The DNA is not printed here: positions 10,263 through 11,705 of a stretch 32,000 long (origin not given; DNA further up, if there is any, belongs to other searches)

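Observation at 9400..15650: Six-gene translationally coupled operon with mirrored paralogue pairs (amidohydrolase_2 / GFO / GFO / amidohydrolase_2) plus Ldh_2 and FAH: no known pathway fits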

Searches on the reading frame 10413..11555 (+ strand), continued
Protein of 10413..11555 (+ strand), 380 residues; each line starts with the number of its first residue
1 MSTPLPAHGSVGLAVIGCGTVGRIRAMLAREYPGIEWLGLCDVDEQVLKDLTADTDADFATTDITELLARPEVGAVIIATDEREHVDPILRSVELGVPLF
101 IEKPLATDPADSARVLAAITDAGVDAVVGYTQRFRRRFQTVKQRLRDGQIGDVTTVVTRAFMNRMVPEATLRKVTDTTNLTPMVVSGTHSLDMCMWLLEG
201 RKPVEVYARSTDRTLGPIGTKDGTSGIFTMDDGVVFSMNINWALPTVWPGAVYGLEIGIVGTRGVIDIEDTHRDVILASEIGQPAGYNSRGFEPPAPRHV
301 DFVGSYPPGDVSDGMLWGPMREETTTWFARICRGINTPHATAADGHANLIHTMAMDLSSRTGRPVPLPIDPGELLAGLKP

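Call 53: find_encoding_contigs(protein=P0204, flank=10000, max_places=1)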
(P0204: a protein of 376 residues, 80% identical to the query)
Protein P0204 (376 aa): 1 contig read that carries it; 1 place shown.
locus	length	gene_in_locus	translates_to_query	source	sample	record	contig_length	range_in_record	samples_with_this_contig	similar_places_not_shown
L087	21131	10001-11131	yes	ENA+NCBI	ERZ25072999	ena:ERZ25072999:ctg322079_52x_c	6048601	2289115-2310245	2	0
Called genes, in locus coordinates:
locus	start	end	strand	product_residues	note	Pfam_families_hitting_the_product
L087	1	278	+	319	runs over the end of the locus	PF11453:DUF2950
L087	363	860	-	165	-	PF00383:dCMP_cyt_deam_1, PF14437:MafB19-deam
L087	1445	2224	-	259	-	-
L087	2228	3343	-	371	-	PF00180:Iso_dh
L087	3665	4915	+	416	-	PF14269:Arylsulfotran_2, PF05935:Arylsulfotrans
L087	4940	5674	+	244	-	PF14497:GST_C_3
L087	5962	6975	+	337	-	PF13379:NMT1_2, PF04069:OpuAC (weak), PF09084:NMT1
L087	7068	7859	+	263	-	PF20703:nSTAND1 (weak), PF00005:ABC_tran, PF13304:AAA_21 (faint)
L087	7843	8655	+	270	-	PF00528:BPD_transp_1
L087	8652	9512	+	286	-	PF00528:BPD_transp_1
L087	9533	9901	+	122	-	-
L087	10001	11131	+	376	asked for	PF01408:GFO_IDH_MocA, PF02894:GFO_IDH_MocA_C (weak), PF22725:GFO_IDH_MocA_C3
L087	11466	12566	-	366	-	PF08495:FIST, PF10442:FIST_C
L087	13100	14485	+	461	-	PF08238:Sel1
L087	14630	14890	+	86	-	-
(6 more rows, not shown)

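Call 60: search_protein_families(library=ncbifam, proteins=[L074:6225-7508:-, L072:7044-8336:+, L040:1000-2064:-, L017:18472-19533:-, L078:15934-17133:-, L038:17678-18595:+, L040:17532-19019:+, L079:15747-17078:-, L081:758-1888:-, L082:19538-20092:-], max_evalue=1e-10)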
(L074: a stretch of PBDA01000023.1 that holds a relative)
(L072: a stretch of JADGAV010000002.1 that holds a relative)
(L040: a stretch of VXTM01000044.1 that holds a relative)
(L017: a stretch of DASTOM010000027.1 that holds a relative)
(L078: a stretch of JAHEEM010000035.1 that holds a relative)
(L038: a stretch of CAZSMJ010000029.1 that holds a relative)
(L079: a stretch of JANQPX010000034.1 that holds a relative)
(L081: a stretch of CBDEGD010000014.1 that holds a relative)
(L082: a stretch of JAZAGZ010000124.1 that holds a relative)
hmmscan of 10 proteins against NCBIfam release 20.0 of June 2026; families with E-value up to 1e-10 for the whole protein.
L074:6225-7508:- (427 aa): 6 families
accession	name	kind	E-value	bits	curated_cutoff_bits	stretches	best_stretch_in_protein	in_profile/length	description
NF040821.1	dipep_PepQ_Arch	equivalog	6.9e-26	91.1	630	1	168-396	116-335/346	Xaa-Pro dipeptidase PepQ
NF043017.1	DimsulpropLyDddP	equivalog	5.7e-25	88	600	1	16-406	50-440/443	dimethylsulfonioproprionate lyase DddP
NF007310.0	PRK09795.1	equivalog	2.4e-15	56.2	393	1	171-404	124-353/361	aminopeptidase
TIGR00500.1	met_pdase_I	equivalog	5.2e-14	52.3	171.35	1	247-372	81-200/247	type I methionyl aminopeptidase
NF008131.0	PRK10879.1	equivalog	5.8e-12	45.1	465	1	166-313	165-311/438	Xaa-Pro aminopeptidase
NF038259.1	ectoine_DoeA_2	exception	2.7e-11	42.8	575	0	163-383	142-354/386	ectoine hydrolase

L072:7044-8336:+ (430 aa): 21 families
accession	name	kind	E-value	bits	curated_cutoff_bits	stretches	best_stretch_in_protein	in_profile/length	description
NF005057.0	PRK06464.1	equivalog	2.7e-71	240.7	598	1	3-424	5-461/798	phosphoenolpyruvate synthase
TIGR01418.1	PEP_synth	equivalog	3e-68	230.9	739.75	1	6-423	3-456/784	pyruvate, water dikinase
NF041857.1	RIF_Ptrans_rph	equivalog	3.8e-61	207.5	999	2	5-306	3-310/864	rifamycin-inactivating phosphotransferase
NF004877.0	PRK06241.1-2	subfamily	9.5e-61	206.1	866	2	3-306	3-312/869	phosphoenolpyruvate synthase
NF052631.1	prodigiosin_PigC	equivalog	2.4e-60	204.4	1300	2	5-312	2-303/883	prodigiosin ligase PigC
NF004881.0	PRK06241.2-2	equivalog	5.1e-60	203.7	883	2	6-311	6-315/898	phosphoenolpyruvate synthase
NF004878.0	PRK06241.1-3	subfamily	4.8e-59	200.3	945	2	14-306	14-311/891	phosphoenolpyruvate synthase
NF052632.1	undecylprod_RedH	equivalog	8.7e-54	182.7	1350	1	4-311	2-298/880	undecylprodigiosin ligase RedH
NF004879.0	PRK06241.1-4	equivalog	1.7e-46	158.8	976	2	1-307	1-313/868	phosphoenolpyruvate synthase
NF004880.0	PRK06241.2-1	equivalog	1.6e-41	142.2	972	2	5-306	4-280/837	phosphoenolpyruvate synthase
NF004883.0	PRK06241.2-4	equivalog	4.5e-39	134.3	1063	1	18-306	31-327/928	phosphoenolpyruvate synthase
NF000283.1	RPH_KJ151292.1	equivalog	1.3e-38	132.8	1700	1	3-307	4-314/865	rifamycin-inactivating phosphotransferase Rph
NF004882.0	PRK06241.2-3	equivalog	1.3e-29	103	850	1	16-213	9-206/827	phosphoenolpyruvate synthase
NF006153.0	PRK08296.1-5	subfamily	8.3e-19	67.4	578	1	324-424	504-604/608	hypothetical protein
NF006151.0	PRK08296.1-3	equivalog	5.2e-16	58.3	693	1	324-424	501-601/604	hypothetical protein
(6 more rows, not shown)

L040:1000-2064:- (354 aa): 0 families

L017:18472-19533:- (353 aa): 18 families
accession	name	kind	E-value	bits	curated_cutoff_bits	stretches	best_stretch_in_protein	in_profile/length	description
TIGR00692.1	tdh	equivalog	2.5e-44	151.7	458.35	1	30-351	8-338/340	L-threonine 3-dehydrogenase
NF007489.0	PRK10083.1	equivalog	1.5e-43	149.1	376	1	24-352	3-336/339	Zn-dependent oxidoreductase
NF003808.0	PRK05396.1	equivalog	1.2e-42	146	380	1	29-352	9-339/341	L-threonine 3-dehydrogenase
NF041097.1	keto_inos_dh_IolM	equivalog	4.3e-40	137.5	450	1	17-351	24-387/389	scyllo-inosose 3-dehydrogenase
NF010344.0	PRK13771.1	subfamily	3.8e-35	121.4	349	1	30-346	9-325/334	putative alcohol dehydrogenase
NF041172.1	AcrlCoa_red_Thmprot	equivalog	3.6e-32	111.6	500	1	23-351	2-332/334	acryloyl-CoA reductase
TIGR03989.1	Rxyl_3153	subfamily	8.4e-30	104.3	440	1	28-342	11-359/370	NDMA-dependent alcohol dehydrogenase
TIGR02822.1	adh_fam_2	subfamily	6.2e-28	97.8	283.5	1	30-338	14-314/329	zinc-binding alcohol dehydrogenase family protein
NF007375.0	PRK09880.1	equivalog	1.5e-27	96.3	469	1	41-345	24-334/344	L-idonate 5-dehydrogenase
TIGR03451.1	mycoS_dep_FDH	equivalog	3.4e-26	91.9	512.9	1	27-347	10-352/358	S-(hydroxymethyl)mycothiol dehydrogenase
TIGR03366.1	HpnZ_proposed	hypoth_equivalog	1.3e-24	86.9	328.1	1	46-281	7-259/315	putative phosphonate catabolism associated alcohol dehydrogenase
NF006940.0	PRK09422.1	equivalog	1.1e-22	80.5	344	1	23-275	2-260/338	alcohol dehydrogenase AdhP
TIGR02818.1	adh_III_F_hyde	equivalog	2.4e-21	76.2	543.95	0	25-122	8-106/368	S-(hydroxymethyl)glutathione dehydrogenase/class III alcohol dehydrogenase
TIGR01202.1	bchC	equivalog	6.6e-21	74.7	291.25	1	24-351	4-307/308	chlorophyll synthesis pathway protein BchC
TIGR03201.1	dearomat_had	equivalog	3.5e-19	69.1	338.65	1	28-231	8-219/349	6-hydroxycyclohex-1-ene-1-carbonyl-CoA dehydrogenase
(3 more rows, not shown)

L078:15934-17133:- (399 aa): 7 families
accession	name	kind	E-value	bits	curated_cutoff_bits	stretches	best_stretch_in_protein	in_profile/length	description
NF052585.1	SucGlutTfsCaiB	equivalog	1.5e-101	339.9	750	1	4-383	5-389/394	succinate--glutarate CoA-transferase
NF008511.0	PRK11430.1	equivalog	6e-84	282.3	522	1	4-381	7-378/381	CoA:oxalate CoA-transferase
NF041294.1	Scnl_mescCoAtase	equivalog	2.3e-81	273.9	700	1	7-379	4-380/381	succinyl-CoA:mesaconate CoA-transferase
NF003809.0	PRK05398.1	subfamily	9.9e-77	258.2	442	2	6-206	4-203/416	formyl-CoA transferase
TIGR03253.1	oxalate_frc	equivalog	7.6e-74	248.9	504.2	2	6-206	3-202/416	formyl-CoA transferase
NF002914.1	PRK03525.1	equivalog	6.1e-41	140.7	413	1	4-395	7-394/400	L-carnitine CoA-transferase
TIGR04253.1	mesacon_CoA_iso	equivalog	1.6e-21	76.7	725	1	7-392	3-394/403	2-methylfumaryl-CoA isomerase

L038:17678-18595:+ (305 aa): 69 families (the best 25 are shown)
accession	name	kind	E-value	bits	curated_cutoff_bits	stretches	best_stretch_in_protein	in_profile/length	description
NF005637.0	PRK07396.1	equivalog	4e-57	193.7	380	1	17-276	9-270/273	1,4-dihydroxy-2-naphthoyl-CoA synthase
TIGR01929.1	menB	equivalog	8.3e-55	186.1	342.7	1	20-275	1-259/259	1,4-dihydroxy-2-naphthoyl-CoA synthase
TIGR03210.1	badI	equivalog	6.3e-50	169.9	467.6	1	20-274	1-255/256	2-ketocyclohexanecarboxyl-CoA hydrolase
NF051848.1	EnCoAHydtEchA19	equivalog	7.3e-50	169.9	400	1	28-273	7-256/258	enoyl-CoA hydratase EchA19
NF004475.0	PRK05809.1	subfamily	5.9e-46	157.1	394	1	19-273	2-258/260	short-chain-enoyl-CoA hydratase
NF006186.0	PRK08321.1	equivalog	4e-45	154.7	378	1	27-276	31-299/302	1,4-dihydroxy-2-naphthoyl-CoA synthase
NF004796.0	PRK06144.1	subfamily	1.2e-44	152.7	272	1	18-272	5-259/262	enoyl-CoA hydratase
NF004517.0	PRK05862.1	equivalog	4.5e-43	147.6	396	1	19-273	2-255/257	enoyl-CoA hydratase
NF005803.0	PRK07658.1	equivalog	3.4e-42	144.6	313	1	23-273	4-255/257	enoyl-CoA hydratase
NF007239.0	PRK09674.1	equivalog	2.4e-41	141.9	371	1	30-273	13-255/257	2,3-dehydroadipyl-CoA hydratase PaaF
NF004840.0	PRK06190.1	equivalog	4.1e-40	138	253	1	28-231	11-214/260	enoyl-CoA hydratase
NF005126.0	PRK06563.1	subfamily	1.4e-39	136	261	1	19-273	5-261/263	crotonase/enoyl-CoA hydratase family protein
NF005802.0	PRK07657.1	equivalog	5.3e-39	134.3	363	1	24-272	6-257/260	enoyl-CoA hydratase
NF046063.1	oxepin_alt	equivalog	9.2e-39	133.4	300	1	30-270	9-253/254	oxepin-CoA hydrolase, alternative type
NF006140.0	PRK08290.1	subfamily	1.1e-38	133.1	280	1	18-235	5-242/292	enoyl-CoA hydratase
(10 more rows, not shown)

L040:17532-19019:+ (495 aa): 41 families (the best 25 are shown)
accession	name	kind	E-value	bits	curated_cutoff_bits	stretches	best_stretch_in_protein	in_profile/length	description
NF008415.0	PRK11241.1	equivalog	2.7e-195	649.7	828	1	8-488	2-481/482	NADP-dependent succinate-semialdehyde dehydrogenase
TIGR01780.1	SSADH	subfamily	1.2e-194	647.3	646.35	1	36-483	1-448/448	succinate-semialdehyde dehydrogenase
TIGR01804.1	BADH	equivalog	4.6e-127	424.3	668.6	1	20-483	1-467/467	betaine-aldehyde dehydrogenase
NF009725.0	PRK13252.1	equivalog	5.1e-127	424.2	593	1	17-485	7-477/488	betaine-aldehyde dehydrogenase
NF010000.0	PRK13473.1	subfamily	7.6e-127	423.8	615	1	20-485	6-470/475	aminobutyraldehyde dehydrogenase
TIGR02299.1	HpaE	equivalog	2e-125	419.1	638.35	1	20-487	4-476/488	5-carboxymethyl-2-hydroxymuconate semialdehyde dehydrogenase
NF007497.0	PRK10090.1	equivalog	1.3e-121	406.7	500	1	18-484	8-474/480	aldehyde dehydrogenase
NF040648.1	lactal_redase_Meth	equivalog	3.5e-116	389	650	1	21-487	3-462/463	lactaldehyde dehydrogenase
NF006916.0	PRK09407.1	equivalog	7.3e-116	387.8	521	1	31-486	33-491/526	succinic semialdehyde dehydrogenase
NF045735.1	PaDhStyDPseudo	equivalog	4e-113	378.7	850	1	17-486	3-480/483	phenylacetaldehyde dehydrogenase StyD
TIGR03216.1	OH_muco_semi_DH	equivalog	5.1e-111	371.6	693.25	1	20-483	4-475/481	2-hydroxymuconic semialdehyde dehydrogenase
NF045736.1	PaDhStyDRhodo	equivalog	1.1e-106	357.3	800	1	17-483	3-473/479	phenylacetaldehyde dehydrogenase StyD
NF042993.1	AlphKGSA_gudD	equivalog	2.2e-106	356.5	770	1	19-473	6-466/481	alpha-ketoglutaric semialdehyde dehydrogenase GucD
NF006915.0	PRK09406.1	equivalog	2.3e-102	343.2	730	1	36-484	5-453/457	NADP-dependent succinic semialdehyde dehydrogenase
TIGR04284.1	aldehy_Rv0768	hypoth_equivalog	2.7e-102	343.2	775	1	20-486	4-477/480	aldehyde dehydrogenase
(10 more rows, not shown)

L079:15747-17078:- (443 aa): 2 families
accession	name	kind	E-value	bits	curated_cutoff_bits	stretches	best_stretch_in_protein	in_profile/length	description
TIGR00786.1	dctM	subfamily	1.5e-76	257.8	268.45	1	21-439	1-405/405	TRAP transporter large permease subunit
NF011634.1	PRK15060.1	equivalog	2.5e-24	86.1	800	1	8-434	4-416/425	2,3-diketo-L-gulonate TRAP transporter large permease YiaN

L081:758-1888:- (376 aa): 1 family
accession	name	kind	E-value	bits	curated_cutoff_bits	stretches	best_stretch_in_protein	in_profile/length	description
NF037995.1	TRAP_S1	subfamily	5.6e-12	45.6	50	1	171-329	110-271/271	TRAP transporter substrate-binding protein DctP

L082:19538-20092:- (184 aa): 0 families
